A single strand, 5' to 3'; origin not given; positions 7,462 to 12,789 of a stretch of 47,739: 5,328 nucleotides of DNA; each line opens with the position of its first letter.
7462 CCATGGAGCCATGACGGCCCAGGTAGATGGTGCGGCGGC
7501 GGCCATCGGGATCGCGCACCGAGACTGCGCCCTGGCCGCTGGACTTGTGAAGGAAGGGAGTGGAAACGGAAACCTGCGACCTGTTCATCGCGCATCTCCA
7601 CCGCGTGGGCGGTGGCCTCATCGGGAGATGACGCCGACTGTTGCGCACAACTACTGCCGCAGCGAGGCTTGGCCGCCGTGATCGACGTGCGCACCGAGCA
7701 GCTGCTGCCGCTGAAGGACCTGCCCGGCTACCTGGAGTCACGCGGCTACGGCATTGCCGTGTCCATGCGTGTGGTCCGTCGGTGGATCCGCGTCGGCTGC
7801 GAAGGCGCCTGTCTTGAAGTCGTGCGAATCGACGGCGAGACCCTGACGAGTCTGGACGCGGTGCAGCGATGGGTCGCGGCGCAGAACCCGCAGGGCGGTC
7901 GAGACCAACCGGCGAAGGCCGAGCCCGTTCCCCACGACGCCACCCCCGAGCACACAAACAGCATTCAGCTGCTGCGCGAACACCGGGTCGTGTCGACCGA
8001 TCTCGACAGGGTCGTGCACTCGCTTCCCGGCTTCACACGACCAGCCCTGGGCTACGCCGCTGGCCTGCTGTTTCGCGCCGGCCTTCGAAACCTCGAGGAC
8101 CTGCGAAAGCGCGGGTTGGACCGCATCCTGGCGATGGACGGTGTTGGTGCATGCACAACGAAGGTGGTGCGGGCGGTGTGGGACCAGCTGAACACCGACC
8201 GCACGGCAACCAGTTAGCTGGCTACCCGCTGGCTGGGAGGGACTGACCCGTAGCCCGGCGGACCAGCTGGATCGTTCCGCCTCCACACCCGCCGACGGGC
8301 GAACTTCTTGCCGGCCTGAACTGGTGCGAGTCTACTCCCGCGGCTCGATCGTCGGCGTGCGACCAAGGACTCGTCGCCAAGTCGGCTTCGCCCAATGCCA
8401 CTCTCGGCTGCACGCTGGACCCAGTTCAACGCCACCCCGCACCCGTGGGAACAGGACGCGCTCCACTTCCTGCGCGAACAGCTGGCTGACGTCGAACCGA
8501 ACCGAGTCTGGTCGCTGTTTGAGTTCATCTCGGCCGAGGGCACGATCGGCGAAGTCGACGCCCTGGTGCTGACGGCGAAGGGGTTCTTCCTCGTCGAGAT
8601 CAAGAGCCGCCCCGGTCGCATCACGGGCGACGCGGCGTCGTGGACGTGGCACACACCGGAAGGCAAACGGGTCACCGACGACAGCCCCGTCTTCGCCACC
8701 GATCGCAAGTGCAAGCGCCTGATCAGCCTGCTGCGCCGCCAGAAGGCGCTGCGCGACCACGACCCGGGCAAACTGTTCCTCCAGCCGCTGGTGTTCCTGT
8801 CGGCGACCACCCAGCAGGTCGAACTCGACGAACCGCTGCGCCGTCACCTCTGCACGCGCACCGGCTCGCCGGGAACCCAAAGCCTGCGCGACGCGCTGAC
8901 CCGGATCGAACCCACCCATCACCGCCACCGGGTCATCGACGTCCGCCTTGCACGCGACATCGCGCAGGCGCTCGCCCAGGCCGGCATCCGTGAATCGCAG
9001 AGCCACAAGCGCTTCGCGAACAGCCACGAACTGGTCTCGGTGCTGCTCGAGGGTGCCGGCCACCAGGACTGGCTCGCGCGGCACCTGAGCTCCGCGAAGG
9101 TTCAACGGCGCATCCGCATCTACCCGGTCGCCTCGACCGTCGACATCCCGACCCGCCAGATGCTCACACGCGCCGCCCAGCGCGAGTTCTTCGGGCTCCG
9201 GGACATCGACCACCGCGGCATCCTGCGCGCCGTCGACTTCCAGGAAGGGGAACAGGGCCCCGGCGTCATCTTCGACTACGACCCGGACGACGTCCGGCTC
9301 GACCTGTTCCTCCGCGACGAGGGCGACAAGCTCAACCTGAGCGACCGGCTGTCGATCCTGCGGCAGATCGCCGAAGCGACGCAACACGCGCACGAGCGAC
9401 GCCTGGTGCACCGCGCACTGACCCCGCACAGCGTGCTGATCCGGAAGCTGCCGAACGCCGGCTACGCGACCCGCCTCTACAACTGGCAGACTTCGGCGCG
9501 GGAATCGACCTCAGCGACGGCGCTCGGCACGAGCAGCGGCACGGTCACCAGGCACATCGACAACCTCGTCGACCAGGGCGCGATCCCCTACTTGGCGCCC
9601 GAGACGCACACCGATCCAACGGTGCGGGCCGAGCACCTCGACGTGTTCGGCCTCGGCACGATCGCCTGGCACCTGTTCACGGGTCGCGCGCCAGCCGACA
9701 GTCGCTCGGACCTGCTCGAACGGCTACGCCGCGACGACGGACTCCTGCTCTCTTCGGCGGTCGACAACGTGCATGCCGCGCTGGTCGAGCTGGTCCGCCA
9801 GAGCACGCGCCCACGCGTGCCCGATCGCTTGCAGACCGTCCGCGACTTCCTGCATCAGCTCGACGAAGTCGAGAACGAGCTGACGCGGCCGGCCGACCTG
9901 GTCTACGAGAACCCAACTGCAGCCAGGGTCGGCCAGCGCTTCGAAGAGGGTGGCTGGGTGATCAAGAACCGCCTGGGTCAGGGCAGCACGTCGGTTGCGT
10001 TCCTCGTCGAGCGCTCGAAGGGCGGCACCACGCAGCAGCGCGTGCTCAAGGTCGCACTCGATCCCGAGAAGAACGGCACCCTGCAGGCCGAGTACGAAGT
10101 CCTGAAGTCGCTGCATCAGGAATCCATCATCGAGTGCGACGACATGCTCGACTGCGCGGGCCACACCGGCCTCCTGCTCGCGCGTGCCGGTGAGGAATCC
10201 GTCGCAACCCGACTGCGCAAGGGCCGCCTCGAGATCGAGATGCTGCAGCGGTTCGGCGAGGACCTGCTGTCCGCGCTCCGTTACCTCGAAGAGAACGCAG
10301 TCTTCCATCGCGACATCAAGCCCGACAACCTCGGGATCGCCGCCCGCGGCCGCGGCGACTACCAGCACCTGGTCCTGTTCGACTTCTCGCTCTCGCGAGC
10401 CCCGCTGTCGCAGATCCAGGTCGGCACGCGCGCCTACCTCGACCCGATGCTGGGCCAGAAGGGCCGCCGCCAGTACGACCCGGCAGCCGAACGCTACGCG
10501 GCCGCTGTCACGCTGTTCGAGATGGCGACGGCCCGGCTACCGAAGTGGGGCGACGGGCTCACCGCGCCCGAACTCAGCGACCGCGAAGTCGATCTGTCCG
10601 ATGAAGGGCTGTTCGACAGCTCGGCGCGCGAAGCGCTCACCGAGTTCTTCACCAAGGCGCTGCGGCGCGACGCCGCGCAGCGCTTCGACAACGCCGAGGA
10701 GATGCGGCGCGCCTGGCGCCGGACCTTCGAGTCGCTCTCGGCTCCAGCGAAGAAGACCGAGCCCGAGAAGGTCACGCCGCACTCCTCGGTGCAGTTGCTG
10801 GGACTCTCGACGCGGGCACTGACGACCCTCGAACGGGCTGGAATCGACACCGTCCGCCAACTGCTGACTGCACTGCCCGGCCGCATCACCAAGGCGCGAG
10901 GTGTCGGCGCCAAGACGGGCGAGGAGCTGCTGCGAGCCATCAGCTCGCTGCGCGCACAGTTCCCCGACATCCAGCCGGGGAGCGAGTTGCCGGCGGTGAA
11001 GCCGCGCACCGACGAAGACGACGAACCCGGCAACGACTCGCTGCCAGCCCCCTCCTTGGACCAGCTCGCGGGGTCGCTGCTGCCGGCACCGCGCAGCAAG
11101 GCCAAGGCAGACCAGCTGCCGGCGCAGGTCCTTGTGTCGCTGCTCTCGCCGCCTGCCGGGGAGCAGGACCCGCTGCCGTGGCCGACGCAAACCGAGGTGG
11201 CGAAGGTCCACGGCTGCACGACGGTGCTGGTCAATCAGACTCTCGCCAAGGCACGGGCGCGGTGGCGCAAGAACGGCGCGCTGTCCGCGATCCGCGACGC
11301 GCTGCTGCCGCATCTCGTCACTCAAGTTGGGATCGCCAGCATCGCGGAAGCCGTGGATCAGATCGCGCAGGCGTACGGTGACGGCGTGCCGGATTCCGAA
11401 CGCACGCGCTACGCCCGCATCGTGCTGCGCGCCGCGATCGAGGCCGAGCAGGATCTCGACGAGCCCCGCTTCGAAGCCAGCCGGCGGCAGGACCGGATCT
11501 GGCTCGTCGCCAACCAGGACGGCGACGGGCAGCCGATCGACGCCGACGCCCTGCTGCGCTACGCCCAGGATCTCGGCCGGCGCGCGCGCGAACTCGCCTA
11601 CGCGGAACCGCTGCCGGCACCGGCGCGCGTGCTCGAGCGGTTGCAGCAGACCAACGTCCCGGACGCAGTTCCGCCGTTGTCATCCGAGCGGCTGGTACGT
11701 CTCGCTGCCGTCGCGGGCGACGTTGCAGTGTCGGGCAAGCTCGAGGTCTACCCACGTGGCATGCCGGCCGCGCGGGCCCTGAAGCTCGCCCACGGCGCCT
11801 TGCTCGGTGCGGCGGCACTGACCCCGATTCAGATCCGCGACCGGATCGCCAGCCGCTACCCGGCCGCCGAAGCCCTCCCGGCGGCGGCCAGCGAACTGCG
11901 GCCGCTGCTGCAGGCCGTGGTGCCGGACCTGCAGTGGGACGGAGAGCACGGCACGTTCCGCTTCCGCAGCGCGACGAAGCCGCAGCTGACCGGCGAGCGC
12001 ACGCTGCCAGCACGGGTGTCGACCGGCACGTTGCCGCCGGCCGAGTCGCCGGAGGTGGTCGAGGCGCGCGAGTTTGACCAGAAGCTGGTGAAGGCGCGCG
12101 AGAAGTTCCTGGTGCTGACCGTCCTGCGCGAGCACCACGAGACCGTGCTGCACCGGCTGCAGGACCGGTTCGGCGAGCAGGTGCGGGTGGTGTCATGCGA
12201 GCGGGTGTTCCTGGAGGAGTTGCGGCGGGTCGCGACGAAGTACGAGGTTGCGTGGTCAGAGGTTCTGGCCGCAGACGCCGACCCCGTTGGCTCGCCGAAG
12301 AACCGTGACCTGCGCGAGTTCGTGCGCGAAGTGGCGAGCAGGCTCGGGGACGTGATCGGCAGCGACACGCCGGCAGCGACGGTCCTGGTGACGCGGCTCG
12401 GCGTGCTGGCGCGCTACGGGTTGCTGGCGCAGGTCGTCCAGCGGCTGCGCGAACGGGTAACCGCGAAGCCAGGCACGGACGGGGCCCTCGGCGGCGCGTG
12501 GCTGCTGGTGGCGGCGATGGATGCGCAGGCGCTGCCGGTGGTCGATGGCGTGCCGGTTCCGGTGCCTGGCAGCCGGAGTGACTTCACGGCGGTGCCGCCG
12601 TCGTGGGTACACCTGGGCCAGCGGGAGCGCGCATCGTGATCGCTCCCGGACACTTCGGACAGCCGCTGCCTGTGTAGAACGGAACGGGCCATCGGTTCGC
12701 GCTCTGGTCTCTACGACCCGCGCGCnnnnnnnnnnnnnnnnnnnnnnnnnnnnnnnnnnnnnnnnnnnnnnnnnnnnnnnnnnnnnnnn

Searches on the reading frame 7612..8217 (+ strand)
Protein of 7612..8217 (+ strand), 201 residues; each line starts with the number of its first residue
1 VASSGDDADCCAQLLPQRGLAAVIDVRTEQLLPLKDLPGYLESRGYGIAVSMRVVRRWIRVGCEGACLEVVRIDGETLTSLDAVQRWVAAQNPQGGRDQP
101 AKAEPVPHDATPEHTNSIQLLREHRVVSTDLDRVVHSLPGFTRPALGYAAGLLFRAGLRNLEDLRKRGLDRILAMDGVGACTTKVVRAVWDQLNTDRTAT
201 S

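Call 15: search_protein_families(library=padloc, proteins=[window:7612-8217:+], max_evalue=0.001)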
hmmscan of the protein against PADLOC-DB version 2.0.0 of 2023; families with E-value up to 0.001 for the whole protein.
window:7612-8217:+ (201 aa): 0 families

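Call 16: search_protein_families(library=pfam, proteins=[window:7612-8217:+], max_evalue=0.001)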
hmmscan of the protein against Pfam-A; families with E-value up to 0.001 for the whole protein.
window:7612-8217:+ (201 aa): 1 family
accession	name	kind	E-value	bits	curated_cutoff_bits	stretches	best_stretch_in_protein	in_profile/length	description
PF07618.16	DUF1580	-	0.0003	20.8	24.4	1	47-91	11-56/57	Protein of unknown function (DUF1580)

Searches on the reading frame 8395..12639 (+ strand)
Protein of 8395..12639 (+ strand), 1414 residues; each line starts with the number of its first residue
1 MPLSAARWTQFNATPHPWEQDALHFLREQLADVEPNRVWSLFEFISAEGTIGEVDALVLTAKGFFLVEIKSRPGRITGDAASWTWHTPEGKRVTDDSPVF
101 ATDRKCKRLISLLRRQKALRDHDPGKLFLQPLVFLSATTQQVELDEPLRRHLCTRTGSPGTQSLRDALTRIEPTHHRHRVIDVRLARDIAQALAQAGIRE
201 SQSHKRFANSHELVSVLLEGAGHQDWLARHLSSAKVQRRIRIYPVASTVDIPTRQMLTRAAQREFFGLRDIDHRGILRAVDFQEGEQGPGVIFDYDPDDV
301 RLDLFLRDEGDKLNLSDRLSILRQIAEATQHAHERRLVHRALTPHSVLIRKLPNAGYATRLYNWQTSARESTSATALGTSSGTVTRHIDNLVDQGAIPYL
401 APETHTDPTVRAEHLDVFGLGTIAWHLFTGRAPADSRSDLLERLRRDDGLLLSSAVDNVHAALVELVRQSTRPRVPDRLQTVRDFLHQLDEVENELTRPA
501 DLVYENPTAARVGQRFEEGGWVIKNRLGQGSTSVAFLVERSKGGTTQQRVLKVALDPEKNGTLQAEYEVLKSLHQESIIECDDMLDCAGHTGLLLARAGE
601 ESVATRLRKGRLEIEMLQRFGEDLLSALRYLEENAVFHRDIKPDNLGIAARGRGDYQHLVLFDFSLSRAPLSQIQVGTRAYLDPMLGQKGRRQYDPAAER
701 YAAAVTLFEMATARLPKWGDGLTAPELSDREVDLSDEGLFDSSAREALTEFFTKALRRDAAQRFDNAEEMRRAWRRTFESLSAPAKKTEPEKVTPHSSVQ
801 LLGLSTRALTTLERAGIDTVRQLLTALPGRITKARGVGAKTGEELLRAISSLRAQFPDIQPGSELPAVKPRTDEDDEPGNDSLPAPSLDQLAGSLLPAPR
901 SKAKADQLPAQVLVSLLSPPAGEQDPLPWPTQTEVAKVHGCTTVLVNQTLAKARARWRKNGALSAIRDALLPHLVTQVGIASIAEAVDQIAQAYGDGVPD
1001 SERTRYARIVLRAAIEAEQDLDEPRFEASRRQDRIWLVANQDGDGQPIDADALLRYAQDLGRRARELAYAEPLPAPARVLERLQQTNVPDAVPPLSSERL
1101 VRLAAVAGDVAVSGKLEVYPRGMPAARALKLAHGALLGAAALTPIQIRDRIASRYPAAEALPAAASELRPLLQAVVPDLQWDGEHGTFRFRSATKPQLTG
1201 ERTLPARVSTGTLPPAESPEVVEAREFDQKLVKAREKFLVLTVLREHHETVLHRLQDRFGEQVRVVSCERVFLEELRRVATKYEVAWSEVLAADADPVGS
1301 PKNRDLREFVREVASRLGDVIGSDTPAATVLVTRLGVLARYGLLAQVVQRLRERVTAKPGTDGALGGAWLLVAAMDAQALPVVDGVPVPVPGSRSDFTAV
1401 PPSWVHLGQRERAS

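Call 3: search_protein_families(library=pfam, proteins=[window:8395-12639:+], max_evalue=0.01)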
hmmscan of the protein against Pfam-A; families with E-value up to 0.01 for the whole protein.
window:8395-12639:+ (1414 aa): 6 families
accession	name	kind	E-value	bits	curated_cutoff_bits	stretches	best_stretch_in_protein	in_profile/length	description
PF00069.31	Pkinase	-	8.1e-33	114.4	31.7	2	523-770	3-258/263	Protein kinase domain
PF07714.23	PK_Tyr_Ser-Thr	-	6.2e-19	68.7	23.1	2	259-473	46-243/258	Protein tyrosine and serine/threonine kinase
PF08378.17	NERD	-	1.9e-12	48.1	22.1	1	17-135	4-110/111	Nuclease-related domain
PF03118.21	RNA_pol_A_CTD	-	1.7e-07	31.3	23.8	1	790-848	6-64/67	Bacterial RNA polymerase, alpha chain C terminal domain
PF01047.28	MarR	-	0.0065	16.8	24.6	0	374-397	24-47/59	MarR family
PF14520.12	HHH_5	-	0.0092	16.9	27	0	808-848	15-54/57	Helix-hairpin-helix domain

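Call 4: search_protein_families(library=padloc, proteins=[window:8395-12639:+], max_evalue=0.01)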
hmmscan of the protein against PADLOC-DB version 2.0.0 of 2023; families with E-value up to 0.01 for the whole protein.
window:8395-12639:+ (1414 aa): 33 families (the best 25 are shown)
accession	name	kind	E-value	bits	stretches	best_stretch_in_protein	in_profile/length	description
PDLC02512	PglW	-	0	1347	1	5-1411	3-1398/1403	PglW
PDLC02514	PglW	-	2.9e-50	169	1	54-776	1-767/1335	PglW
PDLC04138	mad6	-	7e-41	138.8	2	521-795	53-331/659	mads_6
PDLC04042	PD-T4-6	-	1.3e-40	137.9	2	515-784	5-279/292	-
PDLC04053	PD-T4-6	-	1.4e-35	121.3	2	519-793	9-287/311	-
PDLC03920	MkoA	-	6.9e-33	112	2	257-500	51-285/1112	-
PDLC03921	MkoA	-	2.4e-28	96.4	2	16-663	11-631/1607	-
PDLC04047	PD-T4-6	-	8.8e-28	95.3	2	521-800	12-295/327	-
PDLC04054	PD-T4-6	-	1.1e-25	88.8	2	520-790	11-286/347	-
PDLC04061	PD-T4-6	-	2.9e-24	84.5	2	622-796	127-302/510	-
PDLC04048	PD-T4-6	-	1.5e-22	78.4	2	256-489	53-269/354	-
PDLC04057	PD-T4-6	-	1.5e-21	75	2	608-781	101-274/443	-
PDLC04043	PD-T4-6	-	1.2e-19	68.8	2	305-492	105-277/452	-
PDLC04060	PD-T4-6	-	1.3e-19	68.5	2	611-775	104-267/486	-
PDLC02513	PglW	-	1.6e-19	66.8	2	6-774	3-724/1413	PglW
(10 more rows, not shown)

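Call 5: search_protein_families(library=ncbifam, proteins=[window:8395-12639:+], max_evalue=0.01)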
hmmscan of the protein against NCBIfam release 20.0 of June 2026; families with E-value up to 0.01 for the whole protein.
window:8395-12639:+ (1414 aa): 10 families
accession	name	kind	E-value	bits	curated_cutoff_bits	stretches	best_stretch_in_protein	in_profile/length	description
NF033442.0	BREX_PglW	equivalog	0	1360.4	990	1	7-1406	2-1388/1391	BREX system serine/threonine kinase PglW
NF047741.1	antiphage_MADS6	equivalog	4.1e-71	240.3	460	2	12-636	8-612/612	methylation-associated defense system protein kinase MAD6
NF033483.0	PknB_PASTA_kin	equivalog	1.4e-26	93.7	450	2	609-789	101-280/563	Stk1 family PASTA domain-containing Ser/Thr kinase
NF052427.1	StpK7MSMEG_1200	equivalog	1.4e-12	46.9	900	2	615-782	108-273/601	serine/threonine protein kinase StpK7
NF003519.0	PRK05182.2-5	equivalog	3.1e-07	29.7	277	1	784-855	242-313/320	DNA-directed RNA polymerase subunit alpha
NF043056.1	T4SS_LegK1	equivalog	3.6e-06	25.8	550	1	631-704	205-277/516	Dot/Icm T4SS effector kinase LegK1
TIGR02027.1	rpoA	equivalog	0.00022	20.5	227.8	1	779-854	215-293/298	DNA-directed RNA polymerase subunit alpha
NF009651.0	PRK13184.1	equivalog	0.0025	15.8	839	0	316-433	113-230/932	serine/threonine-protein kinase PknD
NF003516.0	PRK05182.2-2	equivalog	0.0044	16.2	353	1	788-850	236-300/315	DNA-directed RNA polymerase subunit alpha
NF003515.0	PRK05182.2-1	equivalog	0.007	15.7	406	0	796-852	250-306/314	DNA-directed RNA polymerase subunit alpha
